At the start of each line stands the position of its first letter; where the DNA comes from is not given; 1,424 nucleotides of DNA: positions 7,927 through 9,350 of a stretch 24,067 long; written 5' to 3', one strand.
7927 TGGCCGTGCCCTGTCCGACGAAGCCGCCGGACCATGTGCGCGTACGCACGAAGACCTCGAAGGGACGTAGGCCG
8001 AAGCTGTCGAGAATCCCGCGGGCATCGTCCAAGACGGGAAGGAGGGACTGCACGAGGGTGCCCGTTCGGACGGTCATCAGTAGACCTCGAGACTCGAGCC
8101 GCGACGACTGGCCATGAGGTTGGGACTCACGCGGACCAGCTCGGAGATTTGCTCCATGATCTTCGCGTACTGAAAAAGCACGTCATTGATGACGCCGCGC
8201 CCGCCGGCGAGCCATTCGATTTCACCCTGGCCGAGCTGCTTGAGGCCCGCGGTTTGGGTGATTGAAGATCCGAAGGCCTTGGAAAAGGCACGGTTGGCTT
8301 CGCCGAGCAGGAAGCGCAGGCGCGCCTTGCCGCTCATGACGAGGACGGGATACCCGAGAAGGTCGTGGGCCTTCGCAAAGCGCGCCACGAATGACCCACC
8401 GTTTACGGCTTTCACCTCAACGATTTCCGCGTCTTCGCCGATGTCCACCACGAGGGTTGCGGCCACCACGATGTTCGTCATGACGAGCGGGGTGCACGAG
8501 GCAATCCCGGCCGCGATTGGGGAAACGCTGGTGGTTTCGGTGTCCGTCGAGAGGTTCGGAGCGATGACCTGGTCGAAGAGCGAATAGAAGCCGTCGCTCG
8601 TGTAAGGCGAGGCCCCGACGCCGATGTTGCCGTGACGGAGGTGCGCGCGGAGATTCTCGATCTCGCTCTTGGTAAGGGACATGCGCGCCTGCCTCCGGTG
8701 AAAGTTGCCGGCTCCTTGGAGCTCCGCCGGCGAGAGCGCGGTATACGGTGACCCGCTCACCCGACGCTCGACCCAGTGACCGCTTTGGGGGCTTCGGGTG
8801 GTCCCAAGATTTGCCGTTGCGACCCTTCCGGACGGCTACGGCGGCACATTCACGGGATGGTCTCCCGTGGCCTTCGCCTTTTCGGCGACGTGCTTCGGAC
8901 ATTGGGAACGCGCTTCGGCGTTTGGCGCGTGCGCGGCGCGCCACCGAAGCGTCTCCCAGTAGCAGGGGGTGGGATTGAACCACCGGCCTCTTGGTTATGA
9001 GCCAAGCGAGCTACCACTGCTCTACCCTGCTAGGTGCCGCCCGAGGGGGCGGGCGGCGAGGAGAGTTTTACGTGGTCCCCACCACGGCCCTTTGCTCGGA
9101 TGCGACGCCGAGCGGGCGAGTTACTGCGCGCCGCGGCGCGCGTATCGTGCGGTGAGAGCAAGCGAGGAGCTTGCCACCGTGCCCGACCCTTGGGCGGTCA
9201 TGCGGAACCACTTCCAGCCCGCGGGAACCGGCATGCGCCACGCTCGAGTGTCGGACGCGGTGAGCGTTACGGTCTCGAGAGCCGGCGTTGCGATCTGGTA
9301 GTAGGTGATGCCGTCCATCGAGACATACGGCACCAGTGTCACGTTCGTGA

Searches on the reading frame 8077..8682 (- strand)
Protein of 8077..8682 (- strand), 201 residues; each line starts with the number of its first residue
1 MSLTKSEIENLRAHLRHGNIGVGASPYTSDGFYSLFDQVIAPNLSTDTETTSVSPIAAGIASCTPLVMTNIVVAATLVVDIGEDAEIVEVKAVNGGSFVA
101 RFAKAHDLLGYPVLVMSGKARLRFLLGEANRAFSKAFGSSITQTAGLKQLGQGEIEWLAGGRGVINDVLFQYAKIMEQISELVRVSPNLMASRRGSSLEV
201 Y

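Call 10: search_protein_families(library=phrogs, proteins=[window:8077-8682:-], max_evalue=0.01)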
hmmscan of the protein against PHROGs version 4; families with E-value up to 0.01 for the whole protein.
window:8077-8682:- (201 aa): 0 families

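Call 11: search_protein_families(library=pfam, proteins=[window:8077-8682:-], max_evalue=0.01)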
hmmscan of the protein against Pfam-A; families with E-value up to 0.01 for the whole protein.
window:8077-8682:- (201 aa): 0 families

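Call 14: find_related_loci(query=window:8077-8682:-, collection=viral_contigs, flank=3000)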
Query window:8077-8682:- (201 aa) in viral_contigs; peptide patterns used: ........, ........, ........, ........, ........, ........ (x = any residue, [..] = any of these).
9 stretches matched a pattern; 1 encode a relative of the query (tblastn E <= 1e-3); 1 distinct loci.
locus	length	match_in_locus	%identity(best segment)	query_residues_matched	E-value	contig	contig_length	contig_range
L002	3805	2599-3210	60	1-201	1e-76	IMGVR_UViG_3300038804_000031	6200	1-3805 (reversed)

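Call 20: find_homologous_proteins(query=window:8077-8682:-)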
Query window:8077-8682:- (201 aa): 18 proteins with E <= 0.001 among 415 candidates. Only proteins of 110 to 352 residues were searched: fused or split forms outside these lengths cannot appear, so this answer is no evidence that the protein stands alone or is whole; lengths 'longer' or 'shorter' looks for them.
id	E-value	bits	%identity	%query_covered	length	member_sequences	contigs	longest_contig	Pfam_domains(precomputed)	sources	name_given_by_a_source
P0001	3.1e-123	426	100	100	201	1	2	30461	-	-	-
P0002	1.0e-71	259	62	100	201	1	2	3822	-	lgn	-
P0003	5.0e-67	243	59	92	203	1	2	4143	-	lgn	-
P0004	1.4e-66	242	61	100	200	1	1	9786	-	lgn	-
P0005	1.8e-66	241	61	100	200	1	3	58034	-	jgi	jgi:hypothetical protein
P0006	9.5e-65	236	60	100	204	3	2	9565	-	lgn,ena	-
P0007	7.8e-64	233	60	92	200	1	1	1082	-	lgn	-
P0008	4.6e-61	224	59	94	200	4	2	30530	-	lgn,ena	-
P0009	2.3e-53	199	55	100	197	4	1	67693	-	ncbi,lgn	-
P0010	4.3e-53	198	52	100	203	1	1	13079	-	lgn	-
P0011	1.5e-50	190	56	100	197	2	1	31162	-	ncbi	-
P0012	5.0e-47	178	49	100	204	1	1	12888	-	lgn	-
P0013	3.6e-44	169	47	100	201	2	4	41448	-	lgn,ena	-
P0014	8.2e-18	83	32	97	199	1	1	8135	-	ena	-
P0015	7.8e-17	80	35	81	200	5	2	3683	-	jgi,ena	jgi:hypothetical protein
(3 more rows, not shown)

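Call 22: find_related_loci(query=A1, collection=metagenome_contigs, flank=2500)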
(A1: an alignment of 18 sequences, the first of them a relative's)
Query A1 (201 aa) in metagenome_contigs; peptide patterns used: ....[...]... (x = any residue, [..] = any of these).
172 stretches matched a pattern; 6 encode a relative of the query (tblastn E <= 1e-3); 6 distinct loci.
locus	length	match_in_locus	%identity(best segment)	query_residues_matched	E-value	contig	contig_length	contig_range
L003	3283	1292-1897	53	1-201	7e-63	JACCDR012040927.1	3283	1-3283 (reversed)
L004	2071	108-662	53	1-186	3e-54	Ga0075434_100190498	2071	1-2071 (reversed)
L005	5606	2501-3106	45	1-201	2e-50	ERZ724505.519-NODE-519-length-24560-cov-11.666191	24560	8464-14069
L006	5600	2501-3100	33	1-201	5e-22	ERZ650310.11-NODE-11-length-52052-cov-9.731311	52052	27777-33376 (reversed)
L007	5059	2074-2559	35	1-163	3e-20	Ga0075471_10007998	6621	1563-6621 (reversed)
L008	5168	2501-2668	43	138-197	6e-6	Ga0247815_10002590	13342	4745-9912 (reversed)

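Call 23: find_related_loci(query=A1, collection=genome_contigs, flank=2500)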
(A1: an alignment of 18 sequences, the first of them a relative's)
Query A1 (201 aa) in genome_contigs; peptide patterns used: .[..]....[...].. (x = any residue, [..] = any of these).
15 stretches matched a pattern, but none encodes a relative of the query by tblastn (E <= 1e-3).

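Call 24: find_related_loci(query=A1, collection=viral_contigs, flank=2500)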
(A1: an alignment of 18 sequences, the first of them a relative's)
Query A1 (201 aa) in viral_contigs; peptide patterns used: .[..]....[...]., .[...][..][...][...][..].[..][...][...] (x = any residue, [..] = any of these).
86 stretches matched a pattern; 11 encode a relative of the query (tblastn E <= 1e-3); 11 distinct loci.
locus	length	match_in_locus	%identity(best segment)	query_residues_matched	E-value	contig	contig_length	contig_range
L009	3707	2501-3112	60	1-201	2e-75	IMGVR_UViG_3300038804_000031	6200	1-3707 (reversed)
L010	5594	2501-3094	49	1-201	1e-47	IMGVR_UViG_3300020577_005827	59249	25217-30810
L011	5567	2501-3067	48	1-185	2e-43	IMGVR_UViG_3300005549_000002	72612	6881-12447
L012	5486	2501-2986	34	1-163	2e-20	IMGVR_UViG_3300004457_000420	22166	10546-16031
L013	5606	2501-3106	31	1-201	2e-16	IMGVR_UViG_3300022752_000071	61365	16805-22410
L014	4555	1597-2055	30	1-154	1e-13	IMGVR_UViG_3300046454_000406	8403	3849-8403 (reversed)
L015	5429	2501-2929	28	1-139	1e-8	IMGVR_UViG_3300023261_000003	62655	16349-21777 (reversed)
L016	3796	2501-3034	27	1-179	1e-8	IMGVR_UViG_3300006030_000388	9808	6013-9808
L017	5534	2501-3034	27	1-179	1e-8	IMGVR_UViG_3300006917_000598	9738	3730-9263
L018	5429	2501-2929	30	1-139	2e-8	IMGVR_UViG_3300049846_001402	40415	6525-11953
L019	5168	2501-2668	43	138-197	1e-5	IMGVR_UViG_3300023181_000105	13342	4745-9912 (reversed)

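Call 25: find_encoding_contigs(protein=P0001, flank=2500, max_places=3)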
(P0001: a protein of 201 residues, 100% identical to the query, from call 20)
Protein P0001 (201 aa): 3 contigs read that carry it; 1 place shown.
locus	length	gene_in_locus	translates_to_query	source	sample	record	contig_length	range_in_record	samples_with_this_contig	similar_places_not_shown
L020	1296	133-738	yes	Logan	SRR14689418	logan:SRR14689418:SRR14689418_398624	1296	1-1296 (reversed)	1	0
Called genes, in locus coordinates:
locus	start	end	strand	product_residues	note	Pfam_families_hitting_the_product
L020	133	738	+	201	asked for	-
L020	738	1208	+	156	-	-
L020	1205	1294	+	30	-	?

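Call 26: find_encoding_contigs(protein=P0002, flank=2500, max_places=2)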
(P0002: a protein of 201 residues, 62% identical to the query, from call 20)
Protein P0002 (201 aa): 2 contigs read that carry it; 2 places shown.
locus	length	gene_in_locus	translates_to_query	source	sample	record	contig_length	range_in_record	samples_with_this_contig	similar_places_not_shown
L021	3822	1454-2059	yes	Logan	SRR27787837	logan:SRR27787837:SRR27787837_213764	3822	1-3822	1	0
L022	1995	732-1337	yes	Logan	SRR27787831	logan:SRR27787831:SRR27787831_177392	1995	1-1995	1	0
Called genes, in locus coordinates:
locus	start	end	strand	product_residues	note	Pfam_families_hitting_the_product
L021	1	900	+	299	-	?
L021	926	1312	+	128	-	-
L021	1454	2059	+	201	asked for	-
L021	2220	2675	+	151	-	-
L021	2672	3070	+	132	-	-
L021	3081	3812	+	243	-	-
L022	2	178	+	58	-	?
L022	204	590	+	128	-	-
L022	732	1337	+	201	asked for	-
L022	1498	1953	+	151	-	-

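Call 27: find_encoding_contigs(protein=P0004, flank=2500, max_places=2)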
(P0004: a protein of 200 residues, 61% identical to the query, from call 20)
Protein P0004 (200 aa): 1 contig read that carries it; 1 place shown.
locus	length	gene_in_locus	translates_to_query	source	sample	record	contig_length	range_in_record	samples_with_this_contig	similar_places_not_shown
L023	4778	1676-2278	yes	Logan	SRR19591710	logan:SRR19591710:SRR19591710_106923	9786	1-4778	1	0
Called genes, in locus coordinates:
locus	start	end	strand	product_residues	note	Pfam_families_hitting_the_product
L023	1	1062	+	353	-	?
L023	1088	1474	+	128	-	-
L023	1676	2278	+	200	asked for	-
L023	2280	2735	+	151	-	-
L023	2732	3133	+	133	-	-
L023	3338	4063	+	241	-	-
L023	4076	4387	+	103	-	-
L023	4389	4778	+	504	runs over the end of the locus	-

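Call 28: find_encoding_contigs(protein=P0005, flank=2500, max_places=2)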
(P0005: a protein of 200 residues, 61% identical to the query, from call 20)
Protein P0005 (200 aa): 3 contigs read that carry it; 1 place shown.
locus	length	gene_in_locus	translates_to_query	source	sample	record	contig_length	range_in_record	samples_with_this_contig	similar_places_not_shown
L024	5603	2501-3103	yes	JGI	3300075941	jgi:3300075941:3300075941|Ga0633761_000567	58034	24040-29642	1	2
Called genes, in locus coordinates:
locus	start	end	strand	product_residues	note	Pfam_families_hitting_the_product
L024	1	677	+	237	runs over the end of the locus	-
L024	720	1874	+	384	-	-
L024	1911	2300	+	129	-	-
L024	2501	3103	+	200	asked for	-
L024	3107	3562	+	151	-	-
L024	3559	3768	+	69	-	-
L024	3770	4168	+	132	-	-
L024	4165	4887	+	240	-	-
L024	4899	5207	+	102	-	-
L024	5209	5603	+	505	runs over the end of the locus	-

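Call 29: find_encoding_contigs(protein=P0003, flank=2500, max_places=1)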
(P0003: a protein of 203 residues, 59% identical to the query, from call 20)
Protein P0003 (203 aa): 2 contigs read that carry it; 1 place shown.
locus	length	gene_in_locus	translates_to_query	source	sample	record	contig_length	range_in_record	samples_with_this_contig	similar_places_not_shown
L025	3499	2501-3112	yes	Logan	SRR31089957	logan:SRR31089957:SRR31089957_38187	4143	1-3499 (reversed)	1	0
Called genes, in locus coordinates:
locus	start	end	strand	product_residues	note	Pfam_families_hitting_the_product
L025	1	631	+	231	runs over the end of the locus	-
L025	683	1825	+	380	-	-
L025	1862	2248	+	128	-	-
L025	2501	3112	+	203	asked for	-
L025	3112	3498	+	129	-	?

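Call 30: find_encoding_contigs(protein=P0006, flank=2500, max_places=1)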
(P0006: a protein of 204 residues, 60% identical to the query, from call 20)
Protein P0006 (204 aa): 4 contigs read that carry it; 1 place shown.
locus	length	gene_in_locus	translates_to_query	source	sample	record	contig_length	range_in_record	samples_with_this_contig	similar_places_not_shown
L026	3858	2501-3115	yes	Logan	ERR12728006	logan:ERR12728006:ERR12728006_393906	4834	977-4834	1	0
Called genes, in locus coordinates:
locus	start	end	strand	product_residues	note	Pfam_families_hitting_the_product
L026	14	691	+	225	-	-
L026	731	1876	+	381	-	-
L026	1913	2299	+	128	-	-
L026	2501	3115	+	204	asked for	-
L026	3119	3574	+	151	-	-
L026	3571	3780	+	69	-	-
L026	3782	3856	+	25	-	?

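Call 31: find_encoding_contigs(protein=P0008, flank=2500, max_places=1)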
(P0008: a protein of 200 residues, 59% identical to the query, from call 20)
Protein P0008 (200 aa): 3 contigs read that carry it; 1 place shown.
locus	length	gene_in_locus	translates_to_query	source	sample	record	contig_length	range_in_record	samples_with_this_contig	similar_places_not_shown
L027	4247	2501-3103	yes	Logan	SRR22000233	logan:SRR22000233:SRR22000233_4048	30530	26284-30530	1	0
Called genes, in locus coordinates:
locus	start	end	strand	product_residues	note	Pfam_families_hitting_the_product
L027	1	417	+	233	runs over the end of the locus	-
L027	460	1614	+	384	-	-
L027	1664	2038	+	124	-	-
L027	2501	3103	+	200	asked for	-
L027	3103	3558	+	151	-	-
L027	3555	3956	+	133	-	-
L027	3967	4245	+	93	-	?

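Call 32: find_encoding_contigs(protein=P0009, flank=2500, max_places=1)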
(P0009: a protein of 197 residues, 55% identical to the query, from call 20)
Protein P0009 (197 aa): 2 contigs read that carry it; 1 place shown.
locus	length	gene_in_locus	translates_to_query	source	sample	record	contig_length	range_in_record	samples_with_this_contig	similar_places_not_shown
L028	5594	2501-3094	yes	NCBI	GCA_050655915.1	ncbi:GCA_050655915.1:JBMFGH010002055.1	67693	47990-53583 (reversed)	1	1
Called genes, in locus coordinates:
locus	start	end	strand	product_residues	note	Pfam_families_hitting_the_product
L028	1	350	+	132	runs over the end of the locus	-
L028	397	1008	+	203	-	-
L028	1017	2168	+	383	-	-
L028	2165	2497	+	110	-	-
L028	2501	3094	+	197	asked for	-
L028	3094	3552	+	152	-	-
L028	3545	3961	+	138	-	-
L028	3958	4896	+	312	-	-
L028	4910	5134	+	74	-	-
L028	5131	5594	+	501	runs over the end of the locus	-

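Call 33: find_encoding_contigs(protein=P0010, flank=2500, max_places=1)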
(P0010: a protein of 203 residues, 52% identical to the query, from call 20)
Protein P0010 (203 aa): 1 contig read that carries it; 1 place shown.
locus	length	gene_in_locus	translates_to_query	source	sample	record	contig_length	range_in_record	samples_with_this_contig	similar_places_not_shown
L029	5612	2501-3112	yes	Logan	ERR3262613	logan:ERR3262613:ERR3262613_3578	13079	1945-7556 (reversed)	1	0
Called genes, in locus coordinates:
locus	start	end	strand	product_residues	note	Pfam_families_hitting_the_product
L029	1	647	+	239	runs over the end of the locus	-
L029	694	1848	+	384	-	PF25209:Phage_capsid_4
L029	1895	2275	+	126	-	-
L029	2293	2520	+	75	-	-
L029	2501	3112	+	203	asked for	-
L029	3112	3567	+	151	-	-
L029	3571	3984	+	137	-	-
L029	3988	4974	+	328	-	PF01833:TIG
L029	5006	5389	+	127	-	-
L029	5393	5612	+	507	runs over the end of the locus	-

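Call 34: find_encoding_contigs(protein=P0011, flank=2500, max_places=1)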
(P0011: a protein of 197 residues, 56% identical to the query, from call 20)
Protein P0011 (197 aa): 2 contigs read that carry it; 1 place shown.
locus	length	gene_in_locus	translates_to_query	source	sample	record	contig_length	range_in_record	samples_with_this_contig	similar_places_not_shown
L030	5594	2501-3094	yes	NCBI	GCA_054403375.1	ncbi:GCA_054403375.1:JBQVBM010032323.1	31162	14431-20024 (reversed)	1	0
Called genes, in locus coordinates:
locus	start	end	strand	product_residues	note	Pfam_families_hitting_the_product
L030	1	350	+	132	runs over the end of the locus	-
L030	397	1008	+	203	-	-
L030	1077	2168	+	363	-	-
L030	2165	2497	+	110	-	-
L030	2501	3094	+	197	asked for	-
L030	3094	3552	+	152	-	-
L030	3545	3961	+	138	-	-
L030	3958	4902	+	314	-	-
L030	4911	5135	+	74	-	-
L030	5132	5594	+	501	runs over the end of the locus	-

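Call 35: find_encoding_contigs(protein=P0012, flank=2500, max_places=1)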
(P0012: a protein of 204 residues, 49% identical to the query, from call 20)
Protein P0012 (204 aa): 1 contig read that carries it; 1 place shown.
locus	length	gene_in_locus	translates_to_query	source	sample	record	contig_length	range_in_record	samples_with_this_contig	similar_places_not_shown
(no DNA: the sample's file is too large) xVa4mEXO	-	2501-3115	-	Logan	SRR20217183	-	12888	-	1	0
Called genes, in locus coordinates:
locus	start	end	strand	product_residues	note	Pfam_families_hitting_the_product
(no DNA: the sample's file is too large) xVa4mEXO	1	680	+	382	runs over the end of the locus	-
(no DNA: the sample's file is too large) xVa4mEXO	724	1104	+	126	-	-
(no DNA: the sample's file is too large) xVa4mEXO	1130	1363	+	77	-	-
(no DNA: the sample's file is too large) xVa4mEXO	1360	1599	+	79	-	-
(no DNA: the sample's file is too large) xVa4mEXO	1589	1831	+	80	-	-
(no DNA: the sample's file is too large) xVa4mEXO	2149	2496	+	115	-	PF13392:HNH_3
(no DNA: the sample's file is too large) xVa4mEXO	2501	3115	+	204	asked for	-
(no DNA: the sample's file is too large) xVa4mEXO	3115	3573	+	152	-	-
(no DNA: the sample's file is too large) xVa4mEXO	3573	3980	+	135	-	-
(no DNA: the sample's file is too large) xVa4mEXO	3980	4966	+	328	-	PF01833:TIG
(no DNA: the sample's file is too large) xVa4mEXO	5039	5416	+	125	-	-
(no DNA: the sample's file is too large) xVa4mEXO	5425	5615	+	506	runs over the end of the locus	-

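Call 36: find_encoding_contigs(protein=P0013, flank=2500, max_places=1)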
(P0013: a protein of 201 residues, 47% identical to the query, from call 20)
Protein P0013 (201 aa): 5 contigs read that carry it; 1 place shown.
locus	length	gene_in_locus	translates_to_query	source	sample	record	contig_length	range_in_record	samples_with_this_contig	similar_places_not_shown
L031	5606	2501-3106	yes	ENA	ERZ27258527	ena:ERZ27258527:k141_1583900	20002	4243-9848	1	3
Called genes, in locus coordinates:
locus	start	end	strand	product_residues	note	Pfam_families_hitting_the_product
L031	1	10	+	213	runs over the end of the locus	-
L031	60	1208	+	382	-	-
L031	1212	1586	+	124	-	-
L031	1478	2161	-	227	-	-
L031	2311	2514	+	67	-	PF13392:HNH_3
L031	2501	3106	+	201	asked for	-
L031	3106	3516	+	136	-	-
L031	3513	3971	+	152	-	-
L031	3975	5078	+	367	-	-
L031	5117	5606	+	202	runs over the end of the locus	-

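Call 57: search_solved_structures(query=A1, max_evalue=1)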
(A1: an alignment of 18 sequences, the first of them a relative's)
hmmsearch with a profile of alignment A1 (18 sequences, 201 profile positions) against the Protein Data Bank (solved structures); distinct sequences matched with E-value up to 1: 0.

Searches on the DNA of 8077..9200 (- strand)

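Call 12: search_dna_similar(query=window:8600-9200:-, collection=phages, mode=distant, max_evalue=0.001)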
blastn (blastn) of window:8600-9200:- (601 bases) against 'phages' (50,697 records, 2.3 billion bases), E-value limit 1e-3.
Records with a match: 76; places in all: 77; records where one place covers at least 80% of the query: 0.
Best place of each record, by identity: 90-95% 2; 80-90% 53; 60-80% 21.
By first word of the organism name: Caulobacter 13; Mycobacterium 7; Cellulophaga 7; Bacteriophage 5; uncultured 4; Erwinia 3; Xanthomonas 3; Erythrobacter 2; Gordonia 2; Bertelyvirus 2; and 20 more.
By host as written in the record: - 14; Caulobacter vibrioides CB15 13; Mycobacterium smegmatis mc2 155 5; Gordonia terrae 3612 2; Caulobacter crescentus 2; Streptomyces lividans JI 1326 2; Janthinobacterium lividum EIF1 2; Xanthomonas translucens pv. translucens (DSM 18974) 2; and 26 more.
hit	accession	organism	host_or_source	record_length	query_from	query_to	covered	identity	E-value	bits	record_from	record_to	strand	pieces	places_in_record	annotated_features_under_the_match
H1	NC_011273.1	Mycobacterium phage Myrna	Mycobacterium smegmatis str. MC2 155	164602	169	246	13%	81.5%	1e-9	70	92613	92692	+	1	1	146: tRNA-Met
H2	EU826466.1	Mycobacterium phage Myrna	Mycobacterium sp.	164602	169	246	13%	81.5%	1e-9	70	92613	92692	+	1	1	146: tRNA-Met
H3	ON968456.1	Pseudanabaena phage Pan5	Pseudanabaena sp.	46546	169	243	12%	82.7%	8e-12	78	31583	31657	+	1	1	omega transcriptional repressor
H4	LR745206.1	uncultured phage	metagenomic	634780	171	243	12%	82.2%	1e-10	74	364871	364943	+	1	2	record has no annotation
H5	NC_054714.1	Mycobacterium phage Phabba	Mycobacterium smegmatis mc2 155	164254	169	243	12%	79.2%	5e-8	65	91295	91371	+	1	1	tRNA-Met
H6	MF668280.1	Mycobacterium phage Phabba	Mycobacterium smegmatis mc2 155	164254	169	243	12%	79.2%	5e-8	65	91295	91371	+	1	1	tRNA-Met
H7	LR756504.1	uncultured phage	metagenomic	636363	168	243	13%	76.6%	3e-5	55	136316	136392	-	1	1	record has no annotation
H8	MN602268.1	Bacteriophage DSS3_MAL1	-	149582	168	242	12%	77.6%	8e-6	58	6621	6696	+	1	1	tRNA-Met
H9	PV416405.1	Erythrobacter phage ZS04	Erythrobacter sp. JL475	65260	171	242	12%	78.4%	2e-6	60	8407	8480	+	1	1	none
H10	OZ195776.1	Vibrio phage D479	Seawater and oysters mix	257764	169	240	12%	78.4%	2e-6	60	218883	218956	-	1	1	hypothetical protein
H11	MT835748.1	Bacteriophage sp.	human fecal samples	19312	171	242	12%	78.4%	2e-6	60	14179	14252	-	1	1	record has no annotation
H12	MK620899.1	Gordonia phage GodonK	Gordonia terrae 3612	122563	171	236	11%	85.3%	4e-10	72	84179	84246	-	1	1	160: tRNA-Met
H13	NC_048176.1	Gordonia phage GodonK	Gordonia terrae 3612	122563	171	236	11%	85.3%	4e-10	72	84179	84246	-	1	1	160: tRNA-Met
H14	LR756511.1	uncultured phage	metagenomic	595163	172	233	10%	90.5%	6e-14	84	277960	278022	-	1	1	record has no annotation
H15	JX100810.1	Caulobacter phage CcrColossus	Caulobacter crescentus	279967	171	236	11%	84.1%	1e-9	70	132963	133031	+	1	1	tRNA-Met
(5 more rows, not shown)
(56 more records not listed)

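Call 40: search_rna_families(source=window, start=8600, end=9200, threshold=evalue, max_evalue=10, show_alignments=4)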
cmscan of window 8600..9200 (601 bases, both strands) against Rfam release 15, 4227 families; matches with E-value up to 10: 5.
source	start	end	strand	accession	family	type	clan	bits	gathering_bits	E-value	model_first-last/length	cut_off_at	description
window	8960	9031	-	RF00005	tRNA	Gene; tRNA;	CL00001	69.9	29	3.1e-15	1-71/71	no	tRNA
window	8899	8961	+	RF03990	mir-4888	Gene; miRNA;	-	20.4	90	0.55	1-73/73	no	mir-4888 microRNA precursor family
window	9067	9174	+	RF02128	GNAS-AS1_2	Gene; lncRNA;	-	17.1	47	2.5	1-118/118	no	GNAS antisense RNA 1 conserved region 2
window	8680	8739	-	RF04311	dauA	Cis-reg;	-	16.1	45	8.7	1-88/88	no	dauA ncRNA motif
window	8959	9031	+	RF04354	Plastid-ycf2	Cis-reg;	-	13.8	65.7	9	1-75/75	no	Plastid-ycf2 5UTR RNA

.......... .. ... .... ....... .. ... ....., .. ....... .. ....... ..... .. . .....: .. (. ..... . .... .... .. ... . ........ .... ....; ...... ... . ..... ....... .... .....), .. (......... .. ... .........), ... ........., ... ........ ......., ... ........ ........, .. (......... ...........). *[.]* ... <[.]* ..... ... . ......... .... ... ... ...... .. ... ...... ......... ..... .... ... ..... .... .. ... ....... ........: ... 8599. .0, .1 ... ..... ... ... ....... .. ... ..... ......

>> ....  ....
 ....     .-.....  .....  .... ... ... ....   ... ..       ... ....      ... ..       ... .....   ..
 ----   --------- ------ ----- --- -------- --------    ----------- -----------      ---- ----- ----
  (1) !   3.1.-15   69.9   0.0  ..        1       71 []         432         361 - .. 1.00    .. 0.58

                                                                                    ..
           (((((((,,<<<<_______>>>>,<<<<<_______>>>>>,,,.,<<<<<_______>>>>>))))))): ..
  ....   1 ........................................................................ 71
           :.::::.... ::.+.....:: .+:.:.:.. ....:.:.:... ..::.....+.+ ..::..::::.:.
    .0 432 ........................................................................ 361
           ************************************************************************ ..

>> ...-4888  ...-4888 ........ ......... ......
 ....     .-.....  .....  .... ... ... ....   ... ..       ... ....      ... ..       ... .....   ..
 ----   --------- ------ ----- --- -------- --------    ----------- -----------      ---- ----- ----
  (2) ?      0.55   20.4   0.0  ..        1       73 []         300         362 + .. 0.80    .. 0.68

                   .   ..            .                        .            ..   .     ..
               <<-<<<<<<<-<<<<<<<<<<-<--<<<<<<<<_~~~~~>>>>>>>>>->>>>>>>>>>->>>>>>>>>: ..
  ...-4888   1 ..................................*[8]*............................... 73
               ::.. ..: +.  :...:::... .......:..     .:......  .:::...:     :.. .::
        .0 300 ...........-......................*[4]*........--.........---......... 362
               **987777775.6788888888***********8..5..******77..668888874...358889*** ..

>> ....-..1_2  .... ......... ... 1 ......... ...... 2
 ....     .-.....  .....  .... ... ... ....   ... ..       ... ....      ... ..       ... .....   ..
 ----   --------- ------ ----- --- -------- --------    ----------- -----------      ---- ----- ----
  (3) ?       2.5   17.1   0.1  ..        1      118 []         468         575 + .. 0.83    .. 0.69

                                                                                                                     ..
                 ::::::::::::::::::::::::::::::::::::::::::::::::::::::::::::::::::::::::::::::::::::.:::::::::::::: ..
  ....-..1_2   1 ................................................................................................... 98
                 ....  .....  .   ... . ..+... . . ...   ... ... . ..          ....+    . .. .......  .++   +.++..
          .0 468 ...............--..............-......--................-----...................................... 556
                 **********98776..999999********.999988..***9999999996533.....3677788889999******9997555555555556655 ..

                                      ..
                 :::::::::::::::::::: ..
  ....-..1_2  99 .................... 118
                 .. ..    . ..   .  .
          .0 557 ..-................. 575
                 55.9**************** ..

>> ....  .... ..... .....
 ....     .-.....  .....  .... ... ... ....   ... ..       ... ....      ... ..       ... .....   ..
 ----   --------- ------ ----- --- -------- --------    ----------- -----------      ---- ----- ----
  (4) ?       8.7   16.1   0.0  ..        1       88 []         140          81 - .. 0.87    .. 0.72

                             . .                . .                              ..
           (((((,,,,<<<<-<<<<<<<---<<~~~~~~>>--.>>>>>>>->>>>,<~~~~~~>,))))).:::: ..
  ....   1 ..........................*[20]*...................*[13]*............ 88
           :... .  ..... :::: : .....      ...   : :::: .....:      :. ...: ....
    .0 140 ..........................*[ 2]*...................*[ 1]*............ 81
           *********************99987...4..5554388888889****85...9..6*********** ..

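Call 50: search_rna_families(sources=[L027, L021, L025, L024, L023], threshold=evalue, max_evalue=1)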
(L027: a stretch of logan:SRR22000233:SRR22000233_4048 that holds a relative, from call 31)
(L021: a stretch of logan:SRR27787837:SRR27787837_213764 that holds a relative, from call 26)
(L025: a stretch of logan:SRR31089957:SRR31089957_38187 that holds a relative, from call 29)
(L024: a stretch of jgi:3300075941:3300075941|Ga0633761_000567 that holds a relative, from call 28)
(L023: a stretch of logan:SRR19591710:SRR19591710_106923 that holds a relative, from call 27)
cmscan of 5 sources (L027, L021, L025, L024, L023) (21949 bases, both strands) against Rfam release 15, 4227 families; matches with E-value up to 1: 5.
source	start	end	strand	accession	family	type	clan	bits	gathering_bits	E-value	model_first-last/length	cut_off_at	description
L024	2369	2442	+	RF00005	tRNA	Gene; tRNA;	CL00001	64.8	29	2.8e-12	1-71/71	no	tRNA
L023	1545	1617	+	RF00005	tRNA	Gene; tRNA;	CL00001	62.1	29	1.6e-11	1-71/71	no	tRNA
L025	2312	2383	+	RF00005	tRNA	Gene; tRNA;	CL00001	59.1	29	1.1e-10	1-71/71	no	tRNA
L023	1546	1617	-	RF04354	Plastid-ycf2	Cis-reg;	-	23.4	65.7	0.79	1-75/75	no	Plastid-ycf2 5UTR RNA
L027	3201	3311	-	RF02487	GlsR24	Gene; snRNA; snoRNA; HACA-box;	-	21.4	100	0.17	1-147/147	no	Small nucleolar RNA GlsR24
